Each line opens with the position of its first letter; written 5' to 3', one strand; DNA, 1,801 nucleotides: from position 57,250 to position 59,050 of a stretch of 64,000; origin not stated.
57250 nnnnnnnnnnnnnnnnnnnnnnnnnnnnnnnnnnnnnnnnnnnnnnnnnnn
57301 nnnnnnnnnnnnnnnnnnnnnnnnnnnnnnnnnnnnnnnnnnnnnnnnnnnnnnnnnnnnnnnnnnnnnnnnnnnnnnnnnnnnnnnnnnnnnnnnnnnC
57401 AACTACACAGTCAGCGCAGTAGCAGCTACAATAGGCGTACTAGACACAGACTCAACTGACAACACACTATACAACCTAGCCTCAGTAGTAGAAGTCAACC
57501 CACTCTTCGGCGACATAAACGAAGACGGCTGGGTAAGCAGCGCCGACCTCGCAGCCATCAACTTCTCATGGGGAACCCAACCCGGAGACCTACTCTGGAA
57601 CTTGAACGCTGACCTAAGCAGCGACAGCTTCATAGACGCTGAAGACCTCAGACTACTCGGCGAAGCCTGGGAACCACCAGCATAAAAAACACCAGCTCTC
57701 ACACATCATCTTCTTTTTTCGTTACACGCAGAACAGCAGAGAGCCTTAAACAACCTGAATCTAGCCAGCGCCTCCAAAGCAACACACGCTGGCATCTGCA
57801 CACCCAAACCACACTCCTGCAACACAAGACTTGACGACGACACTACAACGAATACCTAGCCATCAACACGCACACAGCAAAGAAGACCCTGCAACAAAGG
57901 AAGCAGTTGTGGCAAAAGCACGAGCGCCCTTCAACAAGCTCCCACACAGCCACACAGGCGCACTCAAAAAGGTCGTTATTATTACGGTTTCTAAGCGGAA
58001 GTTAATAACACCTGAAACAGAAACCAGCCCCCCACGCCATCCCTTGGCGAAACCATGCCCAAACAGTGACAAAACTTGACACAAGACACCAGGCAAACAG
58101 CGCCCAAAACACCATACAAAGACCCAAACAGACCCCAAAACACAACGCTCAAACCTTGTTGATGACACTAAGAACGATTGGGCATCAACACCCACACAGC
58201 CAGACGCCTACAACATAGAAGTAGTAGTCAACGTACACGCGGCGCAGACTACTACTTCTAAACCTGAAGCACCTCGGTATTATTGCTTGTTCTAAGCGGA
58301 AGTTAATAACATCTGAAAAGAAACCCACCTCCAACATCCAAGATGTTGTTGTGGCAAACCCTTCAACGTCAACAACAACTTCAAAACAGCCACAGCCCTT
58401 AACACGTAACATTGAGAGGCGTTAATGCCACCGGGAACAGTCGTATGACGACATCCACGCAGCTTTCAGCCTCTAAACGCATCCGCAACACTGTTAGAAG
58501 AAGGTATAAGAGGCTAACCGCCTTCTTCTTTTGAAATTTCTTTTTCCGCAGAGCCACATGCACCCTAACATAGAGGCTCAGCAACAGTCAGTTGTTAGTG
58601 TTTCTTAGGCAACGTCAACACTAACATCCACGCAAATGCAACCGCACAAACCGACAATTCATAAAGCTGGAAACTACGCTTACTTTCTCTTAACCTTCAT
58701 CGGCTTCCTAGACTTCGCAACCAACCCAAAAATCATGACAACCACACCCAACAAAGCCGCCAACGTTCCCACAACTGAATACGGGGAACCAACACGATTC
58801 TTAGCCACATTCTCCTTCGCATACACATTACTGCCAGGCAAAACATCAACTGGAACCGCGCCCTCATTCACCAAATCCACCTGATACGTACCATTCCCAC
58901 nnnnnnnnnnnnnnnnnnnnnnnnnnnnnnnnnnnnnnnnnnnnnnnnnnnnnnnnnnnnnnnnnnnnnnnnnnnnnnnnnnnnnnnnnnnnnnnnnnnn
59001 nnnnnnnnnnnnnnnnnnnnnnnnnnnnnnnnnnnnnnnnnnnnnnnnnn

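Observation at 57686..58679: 1-kb non-coding gap between convergent genes, packed with repeats and stem-loops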

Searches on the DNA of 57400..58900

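Call 17: search_rna_families(source=window, start=57400, end=58900, threshold=evalue, max_evalue=10)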
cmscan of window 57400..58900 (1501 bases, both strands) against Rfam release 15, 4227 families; matches with E-value up to 10: 3.
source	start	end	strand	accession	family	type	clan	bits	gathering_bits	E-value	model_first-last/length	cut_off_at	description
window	57754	57836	-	RF02139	HOXA11-AS1_3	Gene; lncRNA;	-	17.8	50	3.7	1-98/98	no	HOXA11 antisense RNA 1 conserved region 3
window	58001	58053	-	RF03630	mir-2818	Gene; miRNA;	-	17.7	90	2.2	1-60/60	no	mir-2818 microRNA precursor family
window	57763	57814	-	RF01297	sR40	Gene; snRNA; snoRNA; CD-box;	-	15.2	50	4.9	1-61/61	no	Small nucleolar RNA sR40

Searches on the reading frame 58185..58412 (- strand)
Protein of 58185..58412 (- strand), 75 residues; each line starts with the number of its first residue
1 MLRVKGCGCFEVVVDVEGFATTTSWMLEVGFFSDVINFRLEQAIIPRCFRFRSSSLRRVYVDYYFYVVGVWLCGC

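Call 60: find_homologous_proteins(query=window:58185-58412:-, max_evalue=0.001)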
Query window:58185-58412:- (75 aa): 19 proteins with E <= 0.001 among 24 candidates.
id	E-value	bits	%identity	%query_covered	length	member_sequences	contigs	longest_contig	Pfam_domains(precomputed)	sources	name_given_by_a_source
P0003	2.2e-44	167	100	100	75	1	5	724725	-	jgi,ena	-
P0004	3.8e-22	96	68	95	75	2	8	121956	-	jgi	-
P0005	6.2e-18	83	69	88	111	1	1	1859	-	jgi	jgi:hypothetical protein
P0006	3.4e-16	77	89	59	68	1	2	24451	-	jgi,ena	-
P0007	8.3e-13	66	72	67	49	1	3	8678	-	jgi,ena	-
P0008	1.2e-12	66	78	49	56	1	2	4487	-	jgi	-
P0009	1.2e-11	63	80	59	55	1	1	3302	-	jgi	-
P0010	1.7e-11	62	70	63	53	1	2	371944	-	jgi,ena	-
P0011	3.2e-10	58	70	59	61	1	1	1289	-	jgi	-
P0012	2.5e-8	52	71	56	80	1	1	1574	-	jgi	-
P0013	8.2e-8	50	69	64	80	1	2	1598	-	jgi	-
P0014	1.1e-7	50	71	56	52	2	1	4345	-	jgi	-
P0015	1.9e-7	49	72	48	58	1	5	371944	-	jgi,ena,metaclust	metaclust:\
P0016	4.6e-7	48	77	47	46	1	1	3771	-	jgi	jgi:hypothetical protein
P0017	1.4e-6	46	51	79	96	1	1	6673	-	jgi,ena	-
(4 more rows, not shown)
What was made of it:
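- On Pseudogene / protein-coding: ORF lengths are inconsistent (call 60).
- Related ORFs exist in 19 protein clusters (call 60).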
